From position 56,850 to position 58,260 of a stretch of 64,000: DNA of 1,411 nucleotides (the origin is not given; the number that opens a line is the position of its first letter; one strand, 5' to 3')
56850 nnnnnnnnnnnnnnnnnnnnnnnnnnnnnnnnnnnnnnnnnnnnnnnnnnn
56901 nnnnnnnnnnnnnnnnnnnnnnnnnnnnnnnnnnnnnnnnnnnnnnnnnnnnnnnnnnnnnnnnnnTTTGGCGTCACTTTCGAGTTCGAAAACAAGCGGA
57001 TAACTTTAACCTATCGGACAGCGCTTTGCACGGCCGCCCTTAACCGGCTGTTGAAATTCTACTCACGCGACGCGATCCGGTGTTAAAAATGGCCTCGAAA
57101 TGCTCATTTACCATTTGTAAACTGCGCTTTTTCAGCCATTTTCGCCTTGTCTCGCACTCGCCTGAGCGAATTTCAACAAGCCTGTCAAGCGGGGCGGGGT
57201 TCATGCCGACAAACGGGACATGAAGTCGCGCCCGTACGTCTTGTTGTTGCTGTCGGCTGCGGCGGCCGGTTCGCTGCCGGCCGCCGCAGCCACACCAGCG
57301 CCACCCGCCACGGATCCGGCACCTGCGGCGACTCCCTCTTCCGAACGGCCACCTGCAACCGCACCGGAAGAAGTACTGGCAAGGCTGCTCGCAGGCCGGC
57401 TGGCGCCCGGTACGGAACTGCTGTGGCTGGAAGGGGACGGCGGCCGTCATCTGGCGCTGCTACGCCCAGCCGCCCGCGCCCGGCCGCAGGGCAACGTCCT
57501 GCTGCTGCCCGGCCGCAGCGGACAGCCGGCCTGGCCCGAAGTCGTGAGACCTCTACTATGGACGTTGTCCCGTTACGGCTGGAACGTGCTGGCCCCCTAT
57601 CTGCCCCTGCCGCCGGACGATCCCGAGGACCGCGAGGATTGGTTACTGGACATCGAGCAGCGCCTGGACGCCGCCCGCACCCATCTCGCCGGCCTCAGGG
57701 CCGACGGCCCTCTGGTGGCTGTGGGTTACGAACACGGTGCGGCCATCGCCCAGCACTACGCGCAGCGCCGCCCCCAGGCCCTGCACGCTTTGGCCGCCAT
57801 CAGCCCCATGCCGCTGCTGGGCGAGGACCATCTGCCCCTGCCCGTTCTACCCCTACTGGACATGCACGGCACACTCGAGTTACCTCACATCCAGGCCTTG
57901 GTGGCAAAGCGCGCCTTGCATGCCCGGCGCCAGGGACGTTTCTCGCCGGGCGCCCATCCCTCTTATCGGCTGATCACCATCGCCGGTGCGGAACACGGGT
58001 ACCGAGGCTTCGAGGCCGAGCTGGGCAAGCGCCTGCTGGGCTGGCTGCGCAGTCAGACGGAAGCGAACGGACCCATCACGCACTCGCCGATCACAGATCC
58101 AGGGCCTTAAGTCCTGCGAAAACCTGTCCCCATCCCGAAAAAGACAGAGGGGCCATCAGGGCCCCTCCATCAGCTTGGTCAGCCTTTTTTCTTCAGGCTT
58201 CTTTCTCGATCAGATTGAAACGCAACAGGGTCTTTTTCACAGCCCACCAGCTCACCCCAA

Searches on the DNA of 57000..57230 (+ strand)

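Call 26: search_rna_families(source=window, start=57000, end=57230, threshold=evalue, max_evalue=10)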
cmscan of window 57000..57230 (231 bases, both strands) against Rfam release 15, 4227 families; matches with E-value up to 10: 2.
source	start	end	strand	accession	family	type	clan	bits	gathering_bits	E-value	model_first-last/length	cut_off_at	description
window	57107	57133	+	RF02396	sau-5949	Gene; sRNA;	-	14.9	56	7.4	1-59/59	no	Staphylococcus sRNA sau-5949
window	57156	57201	+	RF02679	Pistol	Gene; ribozyme;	-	12.5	34.5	5.4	1-68/68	no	Pistol ribozyme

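Call 73: build_rna_model(alignment_id=A2, structure=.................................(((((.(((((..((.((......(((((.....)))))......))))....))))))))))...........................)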
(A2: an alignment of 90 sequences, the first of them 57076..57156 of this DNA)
Model R1 built from alignment A2 (90 sequences, 123 columns); structure: as given.
model positions 105; base pairs 19; branch points 0; effective number of sequences 5.46; information 0.59 bits per position. Calibrated on 0.2 Mb of random sequence (short: E-values are rough).
structure used (alignment columns):
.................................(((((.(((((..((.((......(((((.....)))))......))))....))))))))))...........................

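Call 74: search_with_rna_model(model_id=R1, source=window, filters=off, max_evalue=10)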
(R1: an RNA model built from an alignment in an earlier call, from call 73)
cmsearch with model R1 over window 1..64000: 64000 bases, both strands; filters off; matches with E-value up to 10: 7.
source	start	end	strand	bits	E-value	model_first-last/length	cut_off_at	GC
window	57058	57163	+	82.6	8.2e-22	1-105/105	no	0.48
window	15411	15512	+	54.9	1e-13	1-105/105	no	0.56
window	103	211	+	52.5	5.4e-13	1-105/105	no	0.52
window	57107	57121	-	7.7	7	49-63/105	no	0.2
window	56950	57042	+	7.6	7.5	1-105/105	no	0.54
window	25254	25317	+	7.4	8.6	1-105/105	no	0.52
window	26698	26771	+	7.2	9.6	1-105/105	no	0.61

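Call 79: search_with_rna_model(model_id=R1, sources=[L057, L058, L059, L060, L061, L062, L063, L064, L065, L066, L067, L068, L069, L070, L071, L072, L073, L074, L075, L076, L077, L078, L079, L080, L081, L082, L083, L084, L085, L086, L087, L088, L089, L090, L091, L092, L093, L094, L095, L096, L097, L098, L099, L100, L101, L102, L103, L104, L105, L106, L107, L108, L109, L110, L111, L112, L113, L114, L115, L116, L117, L118, L119, L120, L121, L122, L123, L124, L125, L126, L127, L128, L129, L130, L131, L132, L133, L134, L135, L136, L137, L138, L139, L140, L141, L142, L143, L144], max_evalue=0.001)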
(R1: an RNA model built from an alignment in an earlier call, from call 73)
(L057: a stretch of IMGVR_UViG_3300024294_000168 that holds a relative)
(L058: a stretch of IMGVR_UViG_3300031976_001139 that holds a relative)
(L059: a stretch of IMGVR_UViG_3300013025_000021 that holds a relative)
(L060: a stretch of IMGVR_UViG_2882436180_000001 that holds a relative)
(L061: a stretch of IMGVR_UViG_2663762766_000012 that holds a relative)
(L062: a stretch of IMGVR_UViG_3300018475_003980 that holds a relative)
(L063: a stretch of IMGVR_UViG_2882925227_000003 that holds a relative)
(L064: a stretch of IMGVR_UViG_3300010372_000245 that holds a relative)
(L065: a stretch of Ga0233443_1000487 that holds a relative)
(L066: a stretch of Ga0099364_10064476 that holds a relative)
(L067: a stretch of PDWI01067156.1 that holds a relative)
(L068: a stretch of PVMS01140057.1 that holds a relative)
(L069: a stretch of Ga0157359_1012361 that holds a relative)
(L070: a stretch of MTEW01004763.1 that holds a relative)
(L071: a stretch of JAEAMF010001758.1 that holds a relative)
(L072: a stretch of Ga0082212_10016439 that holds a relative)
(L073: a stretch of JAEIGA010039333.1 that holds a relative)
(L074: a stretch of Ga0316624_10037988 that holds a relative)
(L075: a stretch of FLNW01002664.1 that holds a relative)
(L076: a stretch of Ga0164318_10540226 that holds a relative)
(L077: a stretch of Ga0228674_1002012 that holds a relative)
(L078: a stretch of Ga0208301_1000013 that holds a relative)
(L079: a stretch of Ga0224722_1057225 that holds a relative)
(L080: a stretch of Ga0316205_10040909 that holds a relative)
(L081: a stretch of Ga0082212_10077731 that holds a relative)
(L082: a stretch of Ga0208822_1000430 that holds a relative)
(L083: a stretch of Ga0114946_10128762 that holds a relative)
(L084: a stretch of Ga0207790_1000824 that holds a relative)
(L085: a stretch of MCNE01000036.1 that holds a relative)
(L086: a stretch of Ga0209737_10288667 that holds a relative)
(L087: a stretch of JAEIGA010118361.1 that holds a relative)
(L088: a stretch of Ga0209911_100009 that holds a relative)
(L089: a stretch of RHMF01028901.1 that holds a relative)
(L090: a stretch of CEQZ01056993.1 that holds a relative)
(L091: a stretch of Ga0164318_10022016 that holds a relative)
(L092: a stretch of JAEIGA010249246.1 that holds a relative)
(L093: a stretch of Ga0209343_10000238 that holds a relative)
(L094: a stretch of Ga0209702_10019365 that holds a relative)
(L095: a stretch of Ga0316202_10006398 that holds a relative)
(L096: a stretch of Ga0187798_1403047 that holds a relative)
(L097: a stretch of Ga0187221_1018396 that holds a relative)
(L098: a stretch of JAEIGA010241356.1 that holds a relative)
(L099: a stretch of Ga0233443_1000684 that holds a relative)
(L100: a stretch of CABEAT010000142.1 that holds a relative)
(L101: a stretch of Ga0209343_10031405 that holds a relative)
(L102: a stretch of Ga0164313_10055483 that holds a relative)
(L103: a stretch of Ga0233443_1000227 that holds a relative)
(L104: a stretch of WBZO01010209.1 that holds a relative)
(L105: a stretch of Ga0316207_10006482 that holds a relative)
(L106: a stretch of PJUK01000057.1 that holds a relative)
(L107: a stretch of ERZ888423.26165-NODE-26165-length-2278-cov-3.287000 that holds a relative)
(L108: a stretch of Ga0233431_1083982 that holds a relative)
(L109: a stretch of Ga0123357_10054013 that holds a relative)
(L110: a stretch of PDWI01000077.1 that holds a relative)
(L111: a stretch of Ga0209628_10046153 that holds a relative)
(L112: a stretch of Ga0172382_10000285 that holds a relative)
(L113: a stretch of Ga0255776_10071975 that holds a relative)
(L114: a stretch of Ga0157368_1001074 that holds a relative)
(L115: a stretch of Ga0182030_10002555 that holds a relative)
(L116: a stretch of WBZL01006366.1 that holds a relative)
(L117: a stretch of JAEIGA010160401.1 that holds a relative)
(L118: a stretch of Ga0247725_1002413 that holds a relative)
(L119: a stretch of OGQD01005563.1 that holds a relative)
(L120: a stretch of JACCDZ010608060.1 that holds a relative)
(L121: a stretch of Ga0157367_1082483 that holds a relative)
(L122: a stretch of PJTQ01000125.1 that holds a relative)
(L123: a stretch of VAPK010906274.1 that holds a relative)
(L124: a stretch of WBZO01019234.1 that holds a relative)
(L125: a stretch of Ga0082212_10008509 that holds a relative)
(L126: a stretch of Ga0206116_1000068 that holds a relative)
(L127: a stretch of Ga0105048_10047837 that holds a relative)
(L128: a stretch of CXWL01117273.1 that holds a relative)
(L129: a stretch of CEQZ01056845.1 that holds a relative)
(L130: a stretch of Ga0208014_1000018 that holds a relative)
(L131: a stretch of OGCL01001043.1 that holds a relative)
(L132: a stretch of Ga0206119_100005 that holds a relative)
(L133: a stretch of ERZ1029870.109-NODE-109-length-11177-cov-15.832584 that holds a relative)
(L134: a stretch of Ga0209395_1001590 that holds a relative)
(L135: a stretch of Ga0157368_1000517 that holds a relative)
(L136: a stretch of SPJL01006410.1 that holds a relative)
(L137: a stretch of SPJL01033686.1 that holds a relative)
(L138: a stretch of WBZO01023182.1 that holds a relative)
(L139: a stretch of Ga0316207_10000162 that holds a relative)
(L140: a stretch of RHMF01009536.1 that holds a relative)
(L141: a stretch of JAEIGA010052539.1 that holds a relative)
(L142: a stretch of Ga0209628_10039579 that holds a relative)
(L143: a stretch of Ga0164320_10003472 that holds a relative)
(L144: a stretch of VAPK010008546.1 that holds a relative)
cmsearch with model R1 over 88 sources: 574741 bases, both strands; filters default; matches with E-value up to 0.001: 98.
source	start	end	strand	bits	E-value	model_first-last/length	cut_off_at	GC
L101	4682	4786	-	106.3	8.2e-28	1-105/105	no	0.52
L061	985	1089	+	106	1e-27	1-105/105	no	0.49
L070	3816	3920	-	105.7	1.2e-27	1-105/105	no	0.47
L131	9832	9936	-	105.6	1.3e-27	1-105/105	no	0.5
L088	3034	3138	+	105.3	1.6e-27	1-105/105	no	0.47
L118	2508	2612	-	102.2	1.3e-26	1-105/105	no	0.47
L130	8835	8939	-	99.9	6.3e-26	1-105/105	no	0.45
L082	10045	10149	+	98.7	1.4e-25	1-105/105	no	0.5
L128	8315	8419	+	98.5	1.6e-25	1-105/105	no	0.54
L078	315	419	+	97.5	3e-25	1-105/105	no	0.43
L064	10844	10948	+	97.3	3.6e-25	1-105/105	no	0.47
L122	12010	12114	+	97.2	3.8e-25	1-105/105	no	0.52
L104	6078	6182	-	96.4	6.5e-25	1-105/105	no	0.44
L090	2592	2696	-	96.2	7.4e-25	1-105/105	no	0.48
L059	5577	5682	-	95.6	1.1e-24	1-105/105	no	0.53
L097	423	527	-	94.5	2.3e-24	1-105/105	no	0.46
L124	3054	3158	-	93.6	4.2e-24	1-105/105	no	0.46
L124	570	674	+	93.2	5.8e-24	1-105/105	no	0.46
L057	476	580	-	92.3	1e-23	1-105/105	no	0.51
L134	2442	2545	-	91.4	1.9e-23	1-105/105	no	0.43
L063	593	697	-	91.3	2e-23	1-105/105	no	0.51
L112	2423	2527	-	91.3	2.1e-23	1-105/105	no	0.48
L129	4902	5006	+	90.5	3.5e-23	1-105/105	no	0.5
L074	951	1055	+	90.4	3.8e-23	1-105/105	no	0.5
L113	1473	1577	+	90.1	4.6e-23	1-105/105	no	0.43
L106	586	689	+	89.5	6.8e-23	1-105/105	no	0.52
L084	1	84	+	88.7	1.1e-22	22-105/105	5'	0.49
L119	3772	3875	-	88.3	1.5e-22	1-105/105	no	0.52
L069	3197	3291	-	88.1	1.8e-22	11-105/105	no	0.52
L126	1831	1935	+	88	1.9e-22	1-105/105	no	0.49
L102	17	120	+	87.1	3.5e-22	1-105/105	no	0.37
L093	5168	5270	-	86.8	4.2e-22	1-105/105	no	0.49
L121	1242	1348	+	86.6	5e-22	1-105/105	no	0.48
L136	3850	3954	-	85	1.4e-21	1-105/105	no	0.4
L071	11411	11516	+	84.8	1.6e-21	1-105/105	no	0.56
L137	3593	3697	-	84.7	1.7e-21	1-105/105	no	0.5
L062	9128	9233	+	84.6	1.9e-21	1-105/105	no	0.44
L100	2127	2231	-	83.8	3.2e-21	1-105/105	no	0.49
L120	2664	2769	+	83.7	3.4e-21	1-105/105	no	0.53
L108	692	796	+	83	5.3e-21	1-105/105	no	0.38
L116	694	799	-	81.9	1.2e-20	1-105/105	no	0.42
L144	392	495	+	81.8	1.2e-20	1-105/105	no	0.38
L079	272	375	-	81.7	1.3e-20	1-105/105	no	0.57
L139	999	1102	-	81.6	1.4e-20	1-105/105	no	0.38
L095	2804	2908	-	81.6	1.4e-20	1-105/105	no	0.5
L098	1013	1119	-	80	4.1e-20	1-105/105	no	0.46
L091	1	97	-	77.8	1.8e-19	1-97/105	3'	0.41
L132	10891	10992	+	77.1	2.8e-19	1-105/105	no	0.41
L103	893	997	+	76.5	4.3e-19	1-105/105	no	0.38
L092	9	114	-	76.5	4.5e-19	1-105/105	no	0.42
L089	994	1099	+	74.7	1.5e-18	1-105/105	no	0.4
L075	1337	1442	+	74.5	1.7e-18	1-105/105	no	0.3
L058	4190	4293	-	73.9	2.5e-18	1-105/105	no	0.52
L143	5772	5876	+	73.7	2.9e-18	1-105/105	no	0.46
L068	2702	2806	-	72.8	5.3e-18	1-105/105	no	0.45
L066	3096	3202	-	72.8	5.4e-18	1-105/105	no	0.47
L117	2334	2441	-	71.5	1.3e-17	1-105/105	no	0.37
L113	1589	1695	+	71.4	1.4e-17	1-105/105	no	0.45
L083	1282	1387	+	71.2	1.5e-17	1-105/105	no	0.43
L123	2543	2642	-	69.9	3.7e-17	1-105/105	no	0.36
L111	979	1085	-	69.5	5e-17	1-105/105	no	0.46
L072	8113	8219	+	69.5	5.1e-17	1-105/105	no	0.49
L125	8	114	-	69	7e-17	1-105/105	no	0.5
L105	8350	8455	-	68.3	1.1e-16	1-105/105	no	0.44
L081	890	996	-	68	1.3e-16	1-105/105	no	0.5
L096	18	122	+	67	2.7e-16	1-105/105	no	0.45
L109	3648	3755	+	66.4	3.8e-16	1-105/105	no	0.35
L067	405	511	+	66.2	4.5e-16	1-105/105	no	0.34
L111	4072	4165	-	65.9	5.6e-16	14-105/105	no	0.44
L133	9231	9351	-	64.9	1.1e-15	1-105/105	no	0.49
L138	1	68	+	64.6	1.3e-15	38-105/105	5'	0.44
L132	11652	11732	+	64.6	1.3e-15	1-81/105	3'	0.36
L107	1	79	-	64.2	1.8e-15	1-78/105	3'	0.57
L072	7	114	-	63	3.9e-15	1-105/105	no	0.49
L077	10164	10284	+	62.1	7e-15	1-105/105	no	0.55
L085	3713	3832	-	61.5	1.1e-14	1-105/105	no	0.53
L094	4960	5063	+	60.9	1.7e-14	1-105/105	no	0.43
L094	2123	2226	-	60.2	2.7e-14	1-105/105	no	0.42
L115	614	720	-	59.8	3.5e-14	1-105/105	no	0.4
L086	1305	1411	+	59.7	3.7e-14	1-105/105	no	0.37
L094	1976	2079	-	59.5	4.1e-14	1-105/105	no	0.43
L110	10655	10752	-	59.4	4.3e-14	1-105/105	no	0.46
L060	2710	2816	+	59.1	5.4e-14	1-105/105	no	0.49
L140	1499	1604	+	58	1.2e-13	1-105/105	no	0.48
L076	525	629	+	56.1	4.2e-13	1-105/105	no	0.4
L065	2654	2757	-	55.4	6.8e-13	1-105/105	no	0.39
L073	1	91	-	54.2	1.5e-12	1-90/105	3'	0.4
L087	740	843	-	54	1.7e-12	1-105/105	no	0.51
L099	1897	1970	+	53.3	2.7e-12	1-75/105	3'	0.42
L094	5104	5207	+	51.8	7.5e-12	1-105/105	no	0.42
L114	5921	6023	+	51.5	9e-12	1-105/105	no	0.57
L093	6393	6499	-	50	2.5e-11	1-105/105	no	0.54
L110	4017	4115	+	48.7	6e-11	1-105/105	no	0.49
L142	3532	3566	-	43.3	2.3e-09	39-73/105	no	0.31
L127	1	64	+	43.2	2.5e-09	41-105/105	5'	0.45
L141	484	591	-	43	2.9e-09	1-105/105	no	0.48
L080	1320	1403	-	42.6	3.7e-09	1-105/105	no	0.4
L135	11846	11948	-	31.4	7.2e-06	1-105/105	no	0.62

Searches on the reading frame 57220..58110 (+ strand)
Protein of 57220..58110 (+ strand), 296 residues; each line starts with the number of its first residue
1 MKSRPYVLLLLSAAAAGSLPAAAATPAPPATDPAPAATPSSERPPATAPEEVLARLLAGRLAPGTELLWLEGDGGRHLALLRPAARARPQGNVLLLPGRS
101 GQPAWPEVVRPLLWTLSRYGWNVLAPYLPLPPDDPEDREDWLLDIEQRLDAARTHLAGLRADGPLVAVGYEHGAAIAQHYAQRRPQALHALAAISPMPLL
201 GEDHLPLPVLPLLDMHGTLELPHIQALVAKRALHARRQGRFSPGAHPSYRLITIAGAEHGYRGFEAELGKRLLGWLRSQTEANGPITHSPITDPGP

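Call 70: search_protein_families(library=pfam, proteins=[window:57220-58110:+], max_evalue=0.001)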
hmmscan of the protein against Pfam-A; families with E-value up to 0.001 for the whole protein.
window:57220-58110:+ (296 aa): 2 families
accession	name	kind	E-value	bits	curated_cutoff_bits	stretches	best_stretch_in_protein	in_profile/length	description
PF12048.14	DUF3530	-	1e-18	68.1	29.8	1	7-133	3-128/310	Protein of unknown function (DUF3530)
PF12146.15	Hydrolase_4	-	0.00099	18.9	27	0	139-203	56-116/239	Serine aminopeptidase, S33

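Call 84: find_homologous_proteins(query=window:57220-58110:+, max_evalue=1e-20)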
Query window:57220-58110:+ (296 aa): 2 proteins with E <= 1e-20 among 8000 candidates.
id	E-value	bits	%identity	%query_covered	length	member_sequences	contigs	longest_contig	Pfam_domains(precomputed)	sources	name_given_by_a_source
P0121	4.7e-189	645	100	100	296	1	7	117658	PF12048.15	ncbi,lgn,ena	-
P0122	6.0e-148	510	84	100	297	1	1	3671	PF12048.15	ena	-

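Call 85: find_encoding_contigs(protein=P0122, flank=3000, max_places=3)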
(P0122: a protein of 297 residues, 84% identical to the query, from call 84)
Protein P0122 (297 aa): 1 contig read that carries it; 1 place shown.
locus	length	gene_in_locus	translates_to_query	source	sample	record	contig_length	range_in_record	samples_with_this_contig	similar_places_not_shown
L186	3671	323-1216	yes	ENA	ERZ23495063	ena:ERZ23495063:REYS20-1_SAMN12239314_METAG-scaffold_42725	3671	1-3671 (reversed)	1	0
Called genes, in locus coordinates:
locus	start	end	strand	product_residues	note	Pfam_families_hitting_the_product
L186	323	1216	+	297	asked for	PF12048:DUF3530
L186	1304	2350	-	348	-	-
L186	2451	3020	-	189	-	PF00034:Cytochrom_C (faint), PF13442:Cytochrome_CBB3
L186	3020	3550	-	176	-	PF11821:ActD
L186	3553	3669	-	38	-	?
